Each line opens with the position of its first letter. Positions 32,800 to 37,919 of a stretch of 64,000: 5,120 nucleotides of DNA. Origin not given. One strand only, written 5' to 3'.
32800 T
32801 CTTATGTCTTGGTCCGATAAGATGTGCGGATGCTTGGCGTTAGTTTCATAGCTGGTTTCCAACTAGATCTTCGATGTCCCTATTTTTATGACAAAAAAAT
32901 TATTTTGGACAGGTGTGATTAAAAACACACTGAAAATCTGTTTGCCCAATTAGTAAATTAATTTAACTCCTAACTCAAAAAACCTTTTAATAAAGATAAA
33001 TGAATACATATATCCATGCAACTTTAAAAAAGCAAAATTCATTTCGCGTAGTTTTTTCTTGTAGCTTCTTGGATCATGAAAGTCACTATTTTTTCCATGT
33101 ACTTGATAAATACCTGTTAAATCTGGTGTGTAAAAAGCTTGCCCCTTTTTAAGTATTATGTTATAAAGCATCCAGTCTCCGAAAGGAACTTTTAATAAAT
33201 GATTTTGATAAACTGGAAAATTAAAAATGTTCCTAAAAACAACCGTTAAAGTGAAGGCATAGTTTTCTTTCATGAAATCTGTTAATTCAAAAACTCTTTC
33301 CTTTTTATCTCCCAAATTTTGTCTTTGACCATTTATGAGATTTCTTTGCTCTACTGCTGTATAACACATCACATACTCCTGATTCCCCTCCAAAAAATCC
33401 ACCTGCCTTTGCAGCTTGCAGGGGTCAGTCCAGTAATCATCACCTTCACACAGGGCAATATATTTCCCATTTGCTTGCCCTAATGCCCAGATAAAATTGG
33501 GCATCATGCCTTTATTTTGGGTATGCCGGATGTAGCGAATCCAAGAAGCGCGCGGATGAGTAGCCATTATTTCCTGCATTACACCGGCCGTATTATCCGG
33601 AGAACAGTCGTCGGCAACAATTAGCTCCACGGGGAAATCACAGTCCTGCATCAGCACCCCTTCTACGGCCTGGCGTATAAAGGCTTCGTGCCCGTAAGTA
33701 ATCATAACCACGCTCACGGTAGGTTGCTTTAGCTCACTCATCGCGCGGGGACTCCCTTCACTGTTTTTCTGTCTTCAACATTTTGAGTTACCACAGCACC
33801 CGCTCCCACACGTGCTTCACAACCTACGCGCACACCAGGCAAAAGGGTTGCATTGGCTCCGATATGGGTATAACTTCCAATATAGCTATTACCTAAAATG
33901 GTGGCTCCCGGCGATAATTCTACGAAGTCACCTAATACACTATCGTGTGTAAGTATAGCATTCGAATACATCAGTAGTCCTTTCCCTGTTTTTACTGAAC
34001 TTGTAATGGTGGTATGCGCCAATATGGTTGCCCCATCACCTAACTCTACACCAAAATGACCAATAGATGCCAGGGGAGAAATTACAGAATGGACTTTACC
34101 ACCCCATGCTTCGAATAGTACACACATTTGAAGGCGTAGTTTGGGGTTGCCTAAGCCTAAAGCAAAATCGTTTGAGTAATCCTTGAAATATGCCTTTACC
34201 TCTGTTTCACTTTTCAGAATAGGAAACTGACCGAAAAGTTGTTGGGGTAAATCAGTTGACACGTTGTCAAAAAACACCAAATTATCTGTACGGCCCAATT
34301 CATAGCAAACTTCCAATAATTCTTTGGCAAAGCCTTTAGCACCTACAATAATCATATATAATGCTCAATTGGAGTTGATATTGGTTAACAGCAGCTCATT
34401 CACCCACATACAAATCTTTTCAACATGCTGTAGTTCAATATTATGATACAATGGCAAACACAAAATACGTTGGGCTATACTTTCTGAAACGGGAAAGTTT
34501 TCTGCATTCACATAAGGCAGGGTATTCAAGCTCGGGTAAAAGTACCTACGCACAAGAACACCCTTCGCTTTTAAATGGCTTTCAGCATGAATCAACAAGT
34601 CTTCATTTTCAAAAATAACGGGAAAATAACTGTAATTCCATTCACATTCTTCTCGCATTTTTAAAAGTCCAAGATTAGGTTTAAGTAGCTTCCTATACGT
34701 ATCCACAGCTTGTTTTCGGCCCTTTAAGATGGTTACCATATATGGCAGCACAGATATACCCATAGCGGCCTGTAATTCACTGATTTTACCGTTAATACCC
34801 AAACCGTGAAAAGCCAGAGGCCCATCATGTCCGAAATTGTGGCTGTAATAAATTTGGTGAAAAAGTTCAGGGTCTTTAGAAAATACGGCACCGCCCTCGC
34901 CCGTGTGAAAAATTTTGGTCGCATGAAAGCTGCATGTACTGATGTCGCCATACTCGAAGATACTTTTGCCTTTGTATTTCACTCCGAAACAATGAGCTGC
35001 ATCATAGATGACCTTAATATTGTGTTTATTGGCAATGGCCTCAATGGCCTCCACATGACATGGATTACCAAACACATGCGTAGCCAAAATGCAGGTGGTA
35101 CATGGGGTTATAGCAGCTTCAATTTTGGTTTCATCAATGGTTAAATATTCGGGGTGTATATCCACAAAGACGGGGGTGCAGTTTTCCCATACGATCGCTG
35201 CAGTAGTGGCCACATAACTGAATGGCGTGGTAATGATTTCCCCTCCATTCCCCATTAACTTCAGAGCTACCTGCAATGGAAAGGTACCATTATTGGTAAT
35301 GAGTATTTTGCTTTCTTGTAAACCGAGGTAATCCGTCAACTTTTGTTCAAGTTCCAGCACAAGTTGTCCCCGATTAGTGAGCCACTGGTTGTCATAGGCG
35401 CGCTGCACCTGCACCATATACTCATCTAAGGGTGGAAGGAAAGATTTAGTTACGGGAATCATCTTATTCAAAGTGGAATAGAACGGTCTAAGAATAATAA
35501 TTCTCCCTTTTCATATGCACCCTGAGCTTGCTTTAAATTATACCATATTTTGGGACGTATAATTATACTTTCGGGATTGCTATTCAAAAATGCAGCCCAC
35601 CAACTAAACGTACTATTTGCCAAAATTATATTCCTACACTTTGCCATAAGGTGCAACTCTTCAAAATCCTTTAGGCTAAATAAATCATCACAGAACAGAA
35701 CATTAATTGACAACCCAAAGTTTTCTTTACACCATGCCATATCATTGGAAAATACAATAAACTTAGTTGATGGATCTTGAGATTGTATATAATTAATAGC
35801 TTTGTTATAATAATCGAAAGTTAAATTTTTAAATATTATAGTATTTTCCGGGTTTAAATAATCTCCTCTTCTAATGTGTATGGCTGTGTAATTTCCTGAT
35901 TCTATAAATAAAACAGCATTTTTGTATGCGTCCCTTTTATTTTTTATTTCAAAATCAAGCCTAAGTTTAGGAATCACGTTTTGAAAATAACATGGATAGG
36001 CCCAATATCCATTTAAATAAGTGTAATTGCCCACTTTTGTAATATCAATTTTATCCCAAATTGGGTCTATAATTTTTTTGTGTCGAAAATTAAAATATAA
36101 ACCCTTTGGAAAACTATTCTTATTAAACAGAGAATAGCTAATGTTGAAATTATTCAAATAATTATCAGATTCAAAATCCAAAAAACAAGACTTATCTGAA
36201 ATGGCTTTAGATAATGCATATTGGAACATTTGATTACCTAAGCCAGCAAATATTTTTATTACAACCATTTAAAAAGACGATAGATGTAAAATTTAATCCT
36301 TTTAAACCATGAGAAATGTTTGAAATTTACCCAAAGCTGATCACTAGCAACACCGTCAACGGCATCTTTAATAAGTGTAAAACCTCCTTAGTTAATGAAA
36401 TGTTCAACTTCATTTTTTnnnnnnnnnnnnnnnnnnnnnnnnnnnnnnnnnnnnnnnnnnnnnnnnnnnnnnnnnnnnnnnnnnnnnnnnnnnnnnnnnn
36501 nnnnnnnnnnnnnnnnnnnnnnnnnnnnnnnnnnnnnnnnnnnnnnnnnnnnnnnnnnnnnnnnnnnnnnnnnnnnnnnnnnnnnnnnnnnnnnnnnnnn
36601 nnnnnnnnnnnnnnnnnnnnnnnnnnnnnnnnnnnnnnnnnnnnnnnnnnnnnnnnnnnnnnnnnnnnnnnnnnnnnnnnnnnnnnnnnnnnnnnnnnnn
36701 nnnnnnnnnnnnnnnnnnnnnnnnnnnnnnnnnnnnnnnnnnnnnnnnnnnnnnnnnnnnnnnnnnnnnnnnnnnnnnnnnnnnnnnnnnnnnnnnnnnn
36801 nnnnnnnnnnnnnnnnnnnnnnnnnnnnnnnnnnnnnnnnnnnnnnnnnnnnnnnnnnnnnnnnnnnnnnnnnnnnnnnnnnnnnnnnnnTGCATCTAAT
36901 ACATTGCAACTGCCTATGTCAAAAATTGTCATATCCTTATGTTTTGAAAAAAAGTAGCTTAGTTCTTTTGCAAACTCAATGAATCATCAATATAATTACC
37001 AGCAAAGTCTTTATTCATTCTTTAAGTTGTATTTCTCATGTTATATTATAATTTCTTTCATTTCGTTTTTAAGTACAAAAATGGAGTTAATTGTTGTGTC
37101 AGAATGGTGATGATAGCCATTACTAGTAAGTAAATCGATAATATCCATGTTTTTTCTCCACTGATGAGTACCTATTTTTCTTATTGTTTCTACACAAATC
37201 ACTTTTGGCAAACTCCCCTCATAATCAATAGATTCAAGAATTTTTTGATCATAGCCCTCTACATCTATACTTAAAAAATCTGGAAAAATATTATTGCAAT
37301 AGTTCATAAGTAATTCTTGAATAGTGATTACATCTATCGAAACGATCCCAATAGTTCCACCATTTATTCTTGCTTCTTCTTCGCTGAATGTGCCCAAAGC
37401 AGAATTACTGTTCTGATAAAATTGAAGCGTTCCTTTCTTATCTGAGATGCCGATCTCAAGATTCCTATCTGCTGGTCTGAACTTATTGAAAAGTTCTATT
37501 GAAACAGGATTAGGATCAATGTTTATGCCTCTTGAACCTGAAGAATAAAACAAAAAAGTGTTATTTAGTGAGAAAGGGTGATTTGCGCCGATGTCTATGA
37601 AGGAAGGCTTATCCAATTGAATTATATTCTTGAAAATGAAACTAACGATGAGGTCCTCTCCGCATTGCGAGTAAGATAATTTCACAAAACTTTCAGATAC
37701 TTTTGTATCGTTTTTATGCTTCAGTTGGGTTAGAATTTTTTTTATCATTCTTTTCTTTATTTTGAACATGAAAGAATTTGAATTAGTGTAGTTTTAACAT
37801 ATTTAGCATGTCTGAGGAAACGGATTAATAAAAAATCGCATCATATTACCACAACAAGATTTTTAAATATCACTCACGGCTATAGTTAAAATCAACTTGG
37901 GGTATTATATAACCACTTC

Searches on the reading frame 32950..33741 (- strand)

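Call 19: search_protein_families(library=pfam, proteins=[window:32950-33741:-], max_evalue=0.001)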
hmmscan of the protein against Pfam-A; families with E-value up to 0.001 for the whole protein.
window:32950-33741:- (263 aa): 3 families
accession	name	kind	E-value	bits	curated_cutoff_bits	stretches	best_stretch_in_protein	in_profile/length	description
PF00535.33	Glycos_transf_2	-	2.1e-23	83.5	23.3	1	10-157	1-143/168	Glycosyl transferase family 2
PF13641.12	Glyco_tranf_2_3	-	6.7e-08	33.3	27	1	7-132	1-124/230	Glycosyltransferase like family 2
PF10111.15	Glyco_tranf_2_2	-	0.00048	20.1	27.3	1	16-115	7-104/276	Glycosyltransferase like family 2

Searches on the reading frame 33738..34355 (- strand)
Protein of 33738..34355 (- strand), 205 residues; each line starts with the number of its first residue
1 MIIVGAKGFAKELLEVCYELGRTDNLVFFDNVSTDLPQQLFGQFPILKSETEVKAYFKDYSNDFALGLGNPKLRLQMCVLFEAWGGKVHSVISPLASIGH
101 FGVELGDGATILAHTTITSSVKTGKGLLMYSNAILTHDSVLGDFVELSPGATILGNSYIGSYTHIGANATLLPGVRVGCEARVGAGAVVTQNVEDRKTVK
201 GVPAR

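Call 19: search_protein_families(library=pfam, proteins=[window:33738-34355:-], max_evalue=0.001)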
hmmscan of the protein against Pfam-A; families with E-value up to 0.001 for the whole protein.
window:33738-34355:- (205 aa): 3 families
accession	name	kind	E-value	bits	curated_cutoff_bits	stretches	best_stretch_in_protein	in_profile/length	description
PF00132.30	Hexapep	-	4.5e-14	51.9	27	1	156-190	1-35/36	Bacterial transferase hexapeptide (six repeats)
PF17836.7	PglD_N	-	4.7e-08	33.9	23.4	1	2-77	3-74/78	PglD N-terminal domain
PF14602.12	Hexapep_2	-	1.1e-07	31.9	27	1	159-191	4-34/34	Hexapeptide repeat of succinyl-transferase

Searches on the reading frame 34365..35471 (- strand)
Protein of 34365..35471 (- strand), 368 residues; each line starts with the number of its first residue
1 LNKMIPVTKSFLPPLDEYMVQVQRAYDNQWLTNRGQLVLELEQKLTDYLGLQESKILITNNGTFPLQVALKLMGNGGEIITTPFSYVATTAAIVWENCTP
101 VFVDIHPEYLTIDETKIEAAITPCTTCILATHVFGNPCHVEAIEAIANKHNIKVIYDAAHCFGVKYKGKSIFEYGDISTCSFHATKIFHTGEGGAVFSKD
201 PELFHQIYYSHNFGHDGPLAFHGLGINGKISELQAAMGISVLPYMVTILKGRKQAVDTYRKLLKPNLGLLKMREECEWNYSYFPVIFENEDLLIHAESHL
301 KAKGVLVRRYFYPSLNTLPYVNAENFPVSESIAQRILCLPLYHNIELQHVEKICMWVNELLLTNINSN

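Call 19: search_protein_families(library=pfam, proteins=[window:34365-35471:-], max_evalue=0.001)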
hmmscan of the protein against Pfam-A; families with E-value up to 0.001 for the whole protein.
window:34365-35471:- (368 aa): 4 families
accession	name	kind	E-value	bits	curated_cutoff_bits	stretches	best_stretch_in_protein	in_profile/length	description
PF01041.23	DegT_DnrJ_EryC1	-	1.6e-83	281.3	19.8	1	19-355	8-357/360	DegT/DnrJ/EryC1/StrS aminotransferase family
PF00155.27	Aminotran_1_2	-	9.2e-05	22.2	19.7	1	35-161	39-189/361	Aminotransferase class I and II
PF01212.27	Beta_elim_lyase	-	0.00016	21.6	27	1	36-199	32-212/288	Beta-eliminating lyase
PF00266.25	Aminotran_5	-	0.00028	20.4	21.5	1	33-161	40-179/371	Aminotransferase class-V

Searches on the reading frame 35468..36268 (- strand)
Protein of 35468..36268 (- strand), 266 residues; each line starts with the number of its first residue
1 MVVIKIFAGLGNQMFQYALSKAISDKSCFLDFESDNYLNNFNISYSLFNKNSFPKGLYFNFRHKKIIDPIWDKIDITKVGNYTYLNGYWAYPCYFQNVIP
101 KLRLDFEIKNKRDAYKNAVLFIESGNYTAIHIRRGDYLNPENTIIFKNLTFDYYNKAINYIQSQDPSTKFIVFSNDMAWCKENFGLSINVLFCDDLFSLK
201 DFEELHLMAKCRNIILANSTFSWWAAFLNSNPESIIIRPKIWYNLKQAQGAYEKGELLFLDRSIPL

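Call 19: search_protein_families(library=pfam, proteins=[window:35468-36268:-], max_evalue=0.001)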
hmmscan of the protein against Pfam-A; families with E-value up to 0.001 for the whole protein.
window:35468-36268:- (266 aa): 1 family
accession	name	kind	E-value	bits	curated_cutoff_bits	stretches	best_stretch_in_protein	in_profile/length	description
PF01531.22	Glyco_transf_11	-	4e-32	112.1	23.9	1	5-246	36-282/298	Glycosyl transferase family 11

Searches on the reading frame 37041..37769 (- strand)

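Call 19: search_protein_families(library=pfam, proteins=[window:37041-37769:-], max_evalue=0.001)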
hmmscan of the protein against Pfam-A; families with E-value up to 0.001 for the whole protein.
window:37041-37769:- (242 aa): 1 family
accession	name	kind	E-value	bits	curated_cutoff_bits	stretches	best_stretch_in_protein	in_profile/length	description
PF05050.19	Methyltransf_21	-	1.5e-16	61.5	22.7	1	59-219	1-171/173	Methyltransferase FkbM domain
